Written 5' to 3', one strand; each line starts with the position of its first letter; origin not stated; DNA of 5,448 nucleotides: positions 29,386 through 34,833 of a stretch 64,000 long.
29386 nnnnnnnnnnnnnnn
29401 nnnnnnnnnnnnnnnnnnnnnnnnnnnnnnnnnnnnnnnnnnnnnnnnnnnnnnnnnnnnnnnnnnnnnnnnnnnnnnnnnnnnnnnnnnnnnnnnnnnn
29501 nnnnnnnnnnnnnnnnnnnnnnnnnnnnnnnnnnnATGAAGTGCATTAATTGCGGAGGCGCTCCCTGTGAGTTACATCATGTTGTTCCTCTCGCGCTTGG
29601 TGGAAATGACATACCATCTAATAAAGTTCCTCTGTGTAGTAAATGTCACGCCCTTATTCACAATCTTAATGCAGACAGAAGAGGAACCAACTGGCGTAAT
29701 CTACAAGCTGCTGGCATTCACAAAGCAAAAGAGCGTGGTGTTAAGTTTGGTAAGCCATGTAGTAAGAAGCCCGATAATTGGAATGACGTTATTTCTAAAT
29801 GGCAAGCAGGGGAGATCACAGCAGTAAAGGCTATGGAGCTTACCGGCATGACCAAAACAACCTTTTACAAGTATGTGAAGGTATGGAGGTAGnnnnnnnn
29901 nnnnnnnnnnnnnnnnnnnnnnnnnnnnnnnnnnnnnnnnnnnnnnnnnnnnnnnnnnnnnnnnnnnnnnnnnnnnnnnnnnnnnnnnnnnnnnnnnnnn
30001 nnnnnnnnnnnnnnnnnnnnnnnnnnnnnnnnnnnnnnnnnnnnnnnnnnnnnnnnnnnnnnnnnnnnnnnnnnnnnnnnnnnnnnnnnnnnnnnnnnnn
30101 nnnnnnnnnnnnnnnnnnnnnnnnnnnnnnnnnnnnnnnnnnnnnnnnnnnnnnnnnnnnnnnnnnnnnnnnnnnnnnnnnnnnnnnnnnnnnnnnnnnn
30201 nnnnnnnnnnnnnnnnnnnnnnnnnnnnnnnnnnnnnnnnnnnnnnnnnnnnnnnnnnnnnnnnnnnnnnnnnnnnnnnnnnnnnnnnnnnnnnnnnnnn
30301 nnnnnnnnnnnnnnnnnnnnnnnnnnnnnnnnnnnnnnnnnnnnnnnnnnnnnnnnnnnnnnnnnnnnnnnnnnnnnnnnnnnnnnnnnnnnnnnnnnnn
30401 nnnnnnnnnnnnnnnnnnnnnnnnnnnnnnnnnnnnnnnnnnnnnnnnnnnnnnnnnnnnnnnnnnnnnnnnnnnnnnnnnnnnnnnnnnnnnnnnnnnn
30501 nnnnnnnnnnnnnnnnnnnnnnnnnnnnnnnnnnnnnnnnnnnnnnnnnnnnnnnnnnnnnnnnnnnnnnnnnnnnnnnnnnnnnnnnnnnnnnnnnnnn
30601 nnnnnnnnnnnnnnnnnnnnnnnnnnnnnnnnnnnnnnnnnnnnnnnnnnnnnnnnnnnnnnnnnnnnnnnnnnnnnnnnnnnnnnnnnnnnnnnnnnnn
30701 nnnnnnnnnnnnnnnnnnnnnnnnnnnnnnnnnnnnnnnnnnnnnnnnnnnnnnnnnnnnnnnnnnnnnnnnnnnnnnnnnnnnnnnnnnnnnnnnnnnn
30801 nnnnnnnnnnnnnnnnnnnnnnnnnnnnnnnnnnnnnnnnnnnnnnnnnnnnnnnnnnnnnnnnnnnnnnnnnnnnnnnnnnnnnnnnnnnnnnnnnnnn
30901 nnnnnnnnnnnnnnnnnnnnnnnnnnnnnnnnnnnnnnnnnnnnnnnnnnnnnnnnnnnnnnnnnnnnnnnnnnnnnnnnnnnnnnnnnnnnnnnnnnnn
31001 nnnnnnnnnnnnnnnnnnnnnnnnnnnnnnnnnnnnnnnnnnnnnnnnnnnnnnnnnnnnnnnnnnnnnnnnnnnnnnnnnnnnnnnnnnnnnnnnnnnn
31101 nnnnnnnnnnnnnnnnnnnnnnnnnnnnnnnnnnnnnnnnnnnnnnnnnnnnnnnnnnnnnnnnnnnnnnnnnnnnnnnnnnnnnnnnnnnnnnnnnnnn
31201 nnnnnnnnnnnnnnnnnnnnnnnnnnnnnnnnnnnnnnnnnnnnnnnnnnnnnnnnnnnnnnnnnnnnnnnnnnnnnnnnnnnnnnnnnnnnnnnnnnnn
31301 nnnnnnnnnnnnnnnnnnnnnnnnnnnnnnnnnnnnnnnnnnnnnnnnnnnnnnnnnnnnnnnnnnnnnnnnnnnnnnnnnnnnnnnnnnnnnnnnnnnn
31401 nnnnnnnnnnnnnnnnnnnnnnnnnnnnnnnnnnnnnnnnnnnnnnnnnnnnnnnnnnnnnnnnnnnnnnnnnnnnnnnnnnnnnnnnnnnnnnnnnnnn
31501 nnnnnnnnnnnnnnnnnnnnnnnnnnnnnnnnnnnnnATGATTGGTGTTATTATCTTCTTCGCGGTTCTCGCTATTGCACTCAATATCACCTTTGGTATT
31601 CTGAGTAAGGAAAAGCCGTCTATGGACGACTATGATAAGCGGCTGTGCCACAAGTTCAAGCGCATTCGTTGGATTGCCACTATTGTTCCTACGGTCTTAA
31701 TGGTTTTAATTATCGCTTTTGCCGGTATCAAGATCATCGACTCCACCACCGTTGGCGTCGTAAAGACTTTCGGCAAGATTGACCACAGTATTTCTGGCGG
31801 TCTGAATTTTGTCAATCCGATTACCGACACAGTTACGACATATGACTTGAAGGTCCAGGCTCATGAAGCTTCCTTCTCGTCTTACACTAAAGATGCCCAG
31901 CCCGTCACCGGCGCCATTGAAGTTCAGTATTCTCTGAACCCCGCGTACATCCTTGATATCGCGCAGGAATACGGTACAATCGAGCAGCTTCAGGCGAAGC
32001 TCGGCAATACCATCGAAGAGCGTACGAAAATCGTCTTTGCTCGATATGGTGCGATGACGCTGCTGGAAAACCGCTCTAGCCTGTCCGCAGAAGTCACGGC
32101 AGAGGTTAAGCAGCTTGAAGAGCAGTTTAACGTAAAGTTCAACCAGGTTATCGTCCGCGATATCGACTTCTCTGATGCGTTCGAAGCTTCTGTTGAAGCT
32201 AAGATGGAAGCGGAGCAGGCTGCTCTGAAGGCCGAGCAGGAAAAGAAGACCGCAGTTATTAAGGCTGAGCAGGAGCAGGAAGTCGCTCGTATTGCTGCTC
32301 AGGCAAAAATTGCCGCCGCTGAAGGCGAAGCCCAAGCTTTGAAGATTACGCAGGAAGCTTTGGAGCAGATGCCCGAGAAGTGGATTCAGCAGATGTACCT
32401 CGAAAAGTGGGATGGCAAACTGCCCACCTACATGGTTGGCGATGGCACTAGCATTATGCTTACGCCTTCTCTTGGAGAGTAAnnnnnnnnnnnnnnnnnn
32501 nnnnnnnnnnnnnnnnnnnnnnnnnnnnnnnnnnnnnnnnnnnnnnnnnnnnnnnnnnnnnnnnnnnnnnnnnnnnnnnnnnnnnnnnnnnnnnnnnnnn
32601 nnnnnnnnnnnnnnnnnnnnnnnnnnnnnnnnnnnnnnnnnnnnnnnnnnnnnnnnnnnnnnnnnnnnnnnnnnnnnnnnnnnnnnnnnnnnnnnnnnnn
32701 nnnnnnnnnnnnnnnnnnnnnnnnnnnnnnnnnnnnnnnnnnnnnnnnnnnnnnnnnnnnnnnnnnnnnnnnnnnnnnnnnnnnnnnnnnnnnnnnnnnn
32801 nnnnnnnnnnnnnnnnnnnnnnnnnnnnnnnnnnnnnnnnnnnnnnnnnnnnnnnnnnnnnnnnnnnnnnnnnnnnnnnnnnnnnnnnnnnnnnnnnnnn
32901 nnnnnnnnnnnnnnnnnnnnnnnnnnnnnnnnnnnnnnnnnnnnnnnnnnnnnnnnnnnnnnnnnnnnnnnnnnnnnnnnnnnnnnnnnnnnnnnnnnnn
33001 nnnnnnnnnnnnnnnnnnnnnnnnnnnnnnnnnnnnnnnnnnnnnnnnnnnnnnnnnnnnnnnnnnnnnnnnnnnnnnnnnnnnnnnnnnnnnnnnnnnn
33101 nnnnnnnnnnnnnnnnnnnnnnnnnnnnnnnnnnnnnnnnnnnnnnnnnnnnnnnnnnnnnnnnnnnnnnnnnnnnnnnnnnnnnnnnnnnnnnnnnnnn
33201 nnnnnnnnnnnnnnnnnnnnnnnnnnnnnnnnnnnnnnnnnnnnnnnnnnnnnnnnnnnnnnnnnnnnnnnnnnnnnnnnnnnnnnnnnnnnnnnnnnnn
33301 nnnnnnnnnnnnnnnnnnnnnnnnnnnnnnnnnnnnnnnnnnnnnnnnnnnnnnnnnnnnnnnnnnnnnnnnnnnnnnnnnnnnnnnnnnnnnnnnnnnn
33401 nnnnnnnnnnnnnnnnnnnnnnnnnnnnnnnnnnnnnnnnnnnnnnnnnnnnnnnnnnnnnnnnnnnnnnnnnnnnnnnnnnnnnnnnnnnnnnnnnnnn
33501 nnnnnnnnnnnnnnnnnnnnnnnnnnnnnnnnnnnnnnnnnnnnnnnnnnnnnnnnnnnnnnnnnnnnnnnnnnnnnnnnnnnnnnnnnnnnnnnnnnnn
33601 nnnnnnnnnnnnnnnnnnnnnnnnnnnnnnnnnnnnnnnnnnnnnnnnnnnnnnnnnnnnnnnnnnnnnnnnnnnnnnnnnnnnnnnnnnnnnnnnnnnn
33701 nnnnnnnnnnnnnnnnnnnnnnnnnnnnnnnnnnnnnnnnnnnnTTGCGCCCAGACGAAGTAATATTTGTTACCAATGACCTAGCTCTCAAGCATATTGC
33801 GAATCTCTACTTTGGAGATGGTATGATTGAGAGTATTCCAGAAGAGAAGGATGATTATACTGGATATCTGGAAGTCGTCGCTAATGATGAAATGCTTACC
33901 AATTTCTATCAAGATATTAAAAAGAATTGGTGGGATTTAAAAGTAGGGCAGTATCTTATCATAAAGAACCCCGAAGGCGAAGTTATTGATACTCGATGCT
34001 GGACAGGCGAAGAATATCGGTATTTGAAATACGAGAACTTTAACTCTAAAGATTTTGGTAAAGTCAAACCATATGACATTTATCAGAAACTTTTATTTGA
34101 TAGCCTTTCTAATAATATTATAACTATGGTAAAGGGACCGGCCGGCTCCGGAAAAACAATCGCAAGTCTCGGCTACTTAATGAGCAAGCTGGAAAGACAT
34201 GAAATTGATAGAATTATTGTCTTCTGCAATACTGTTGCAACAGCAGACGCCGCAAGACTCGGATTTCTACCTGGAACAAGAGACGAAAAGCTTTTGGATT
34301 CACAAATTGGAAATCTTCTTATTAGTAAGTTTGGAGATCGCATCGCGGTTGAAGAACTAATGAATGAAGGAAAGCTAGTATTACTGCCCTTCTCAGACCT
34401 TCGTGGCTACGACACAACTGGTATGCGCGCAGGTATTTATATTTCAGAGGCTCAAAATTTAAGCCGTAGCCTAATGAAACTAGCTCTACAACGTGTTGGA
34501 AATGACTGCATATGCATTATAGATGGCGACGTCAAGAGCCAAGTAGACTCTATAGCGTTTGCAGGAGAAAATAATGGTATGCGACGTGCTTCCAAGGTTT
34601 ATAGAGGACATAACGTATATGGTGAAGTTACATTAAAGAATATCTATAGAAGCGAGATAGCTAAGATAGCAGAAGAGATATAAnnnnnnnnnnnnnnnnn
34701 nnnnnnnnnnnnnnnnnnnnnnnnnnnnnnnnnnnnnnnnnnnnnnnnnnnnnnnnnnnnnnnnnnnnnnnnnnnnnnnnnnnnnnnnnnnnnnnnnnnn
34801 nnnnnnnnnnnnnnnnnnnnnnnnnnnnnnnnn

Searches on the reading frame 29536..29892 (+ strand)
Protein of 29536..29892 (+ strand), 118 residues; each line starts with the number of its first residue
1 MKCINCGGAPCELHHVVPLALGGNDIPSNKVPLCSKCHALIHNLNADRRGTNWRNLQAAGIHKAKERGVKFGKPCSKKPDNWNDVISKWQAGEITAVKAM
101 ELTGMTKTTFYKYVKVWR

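Call 4: search_protein_families(library=pfam, proteins=[window:29536-29892:+], max_evalue=0.01)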
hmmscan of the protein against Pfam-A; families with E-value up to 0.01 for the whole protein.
window:29536-29892:+ (118 aa): 2 families
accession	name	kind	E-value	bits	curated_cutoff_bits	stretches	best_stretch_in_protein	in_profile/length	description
PF01844.29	HNH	-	1.9e-06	28.4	21.4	1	3-43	1-46/47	HNH endonuclease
PF14279.12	HNH_5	-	6e-05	23.3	27.5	1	12-39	14-41/56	HNH endonuclease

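Call 5: search_protein_families(library=phrogs, proteins=[window:29536-29892:+], max_evalue=0.001)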
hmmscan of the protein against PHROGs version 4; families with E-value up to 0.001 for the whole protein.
window:29536-29892:+ (118 aa): 14 families
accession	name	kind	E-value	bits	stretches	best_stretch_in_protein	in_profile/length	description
phrog_1271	-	DNA, RNA and nucleotide metabolism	2.2e-07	31.6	1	3-91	269-354/361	HNH endonuclease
phrog_6050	-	DNA, RNA and nucleotide metabolism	1.2e-06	28.7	1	2-46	313-362/402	HNH endonuclease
phrog_125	-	DNA, RNA and nucleotide metabolism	1.6e-06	28.8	1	57-115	143-201/254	DNA invertase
phrog_7785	-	DNA, RNA and nucleotide metabolism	1.8e-06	29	1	3-59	73-129/147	HNH endonuclease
phrog_144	-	DNA, RNA and nucleotide metabolism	2.1e-06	28.5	1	12-63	101-152/175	HNH endonuclease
phrog_15103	-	unknown function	4.3e-06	27.4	1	11-54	224-267/280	-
phrog_589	-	DNA, RNA and nucleotide metabolism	3.1e-05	24.8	1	3-43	94-140/179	HNH endonuclease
phrog_333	-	DNA, RNA and nucleotide metabolism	4.1e-05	24.8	1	4-39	41-76/138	HNH endonuclease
phrog_655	-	DNA, RNA and nucleotide metabolism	8.5e-05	23.6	1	12-44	50-82/343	homing endonuclease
phrog_2214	-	DNA, RNA and nucleotide metabolism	0.00019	21.7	1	2-40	195-235/429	HNH endonuclease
phrog_119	-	DNA, RNA and nucleotide metabolism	0.00028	20.8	1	2-56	205-268/443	HNH endonuclease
phrog_7370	-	DNA, RNA and nucleotide metabolism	0.00034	21.6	1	2-53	43-98/115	HNH endonuclease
phrog_8048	-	DNA, RNA and nucleotide metabolism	0.00055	20.2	1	2-45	178-229/273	HNH endonuclease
phrog_14314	-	DNA, RNA and nucleotide metabolism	0.00069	21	0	6-39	22-59/252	HNH endonuclease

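Call 21: search_protein_families(library=ncbifam, proteins=[window:29536-29892:+], max_evalue=0.01)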
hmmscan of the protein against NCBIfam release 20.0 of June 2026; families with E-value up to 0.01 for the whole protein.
window:29536-29892:+ (118 aa): 2 families
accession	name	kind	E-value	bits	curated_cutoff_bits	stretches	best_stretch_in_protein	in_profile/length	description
NF040563.1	guided_IscB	equivalog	4.5e-06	26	175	1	2-56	194-250/314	RNA-guided endonuclease IscB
NF058586.1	HNHNucHlpB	equivalog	0.0056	17.1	130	1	12-47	20-53/99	HNH nuclease-like protein HlpB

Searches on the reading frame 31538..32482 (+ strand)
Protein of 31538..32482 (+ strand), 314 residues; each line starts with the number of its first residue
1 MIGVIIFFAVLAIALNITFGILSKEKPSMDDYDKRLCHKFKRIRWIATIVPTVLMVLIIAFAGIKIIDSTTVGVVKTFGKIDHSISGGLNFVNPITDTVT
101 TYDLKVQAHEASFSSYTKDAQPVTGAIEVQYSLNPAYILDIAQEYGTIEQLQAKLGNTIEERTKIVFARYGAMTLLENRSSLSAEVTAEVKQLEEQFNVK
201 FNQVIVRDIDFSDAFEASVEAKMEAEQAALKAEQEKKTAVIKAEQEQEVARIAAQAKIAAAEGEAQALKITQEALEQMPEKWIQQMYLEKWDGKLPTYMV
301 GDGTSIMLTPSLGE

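Call 86: search_protein_families(library=pfam, proteins=[window:31538-32482:+], max_evalue=0.01)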
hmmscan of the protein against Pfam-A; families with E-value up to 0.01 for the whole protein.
window:31538-32482:+ (314 aa): 3 families
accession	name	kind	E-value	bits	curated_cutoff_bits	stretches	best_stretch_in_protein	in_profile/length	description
PF01145.31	Band_7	-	4.3e-25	89.2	23.6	1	65-239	1-168/176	SPFH domain / Band 7 family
PF01793.22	Glyco_transf_15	-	0.00034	20.6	25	1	174-263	61-152/325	Glycolipid 2-alpha-mannosyltransferase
PF18761.7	Heliorhodopsin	-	0.0038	17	26.7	1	7-66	63-117/242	Heliorhodopsin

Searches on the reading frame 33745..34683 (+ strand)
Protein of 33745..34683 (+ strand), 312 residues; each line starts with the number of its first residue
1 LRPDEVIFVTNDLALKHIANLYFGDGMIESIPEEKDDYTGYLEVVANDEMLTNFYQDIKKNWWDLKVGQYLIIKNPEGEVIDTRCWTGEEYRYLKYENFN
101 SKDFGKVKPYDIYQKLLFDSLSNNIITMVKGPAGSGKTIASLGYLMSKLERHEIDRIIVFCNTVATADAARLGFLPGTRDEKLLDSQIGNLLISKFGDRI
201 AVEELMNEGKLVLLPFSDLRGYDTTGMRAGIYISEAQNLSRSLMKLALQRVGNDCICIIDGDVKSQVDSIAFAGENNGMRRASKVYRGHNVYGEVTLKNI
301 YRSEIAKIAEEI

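Call 11: search_protein_families(library=pfam, proteins=[window:33745-34683:+], max_evalue=0.01)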
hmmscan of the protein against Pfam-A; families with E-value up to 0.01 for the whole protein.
window:33745-34683:+ (312 aa): 2 families
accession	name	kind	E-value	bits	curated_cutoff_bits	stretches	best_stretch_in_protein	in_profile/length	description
PF02562.22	PhoH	-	1.1e-25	90.9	27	1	107-307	2-198/205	PhoH-like protein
PF02399.21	Herpes_ori_bp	-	0.0069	15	20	1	124-166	49-91/820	Origin of replication binding protein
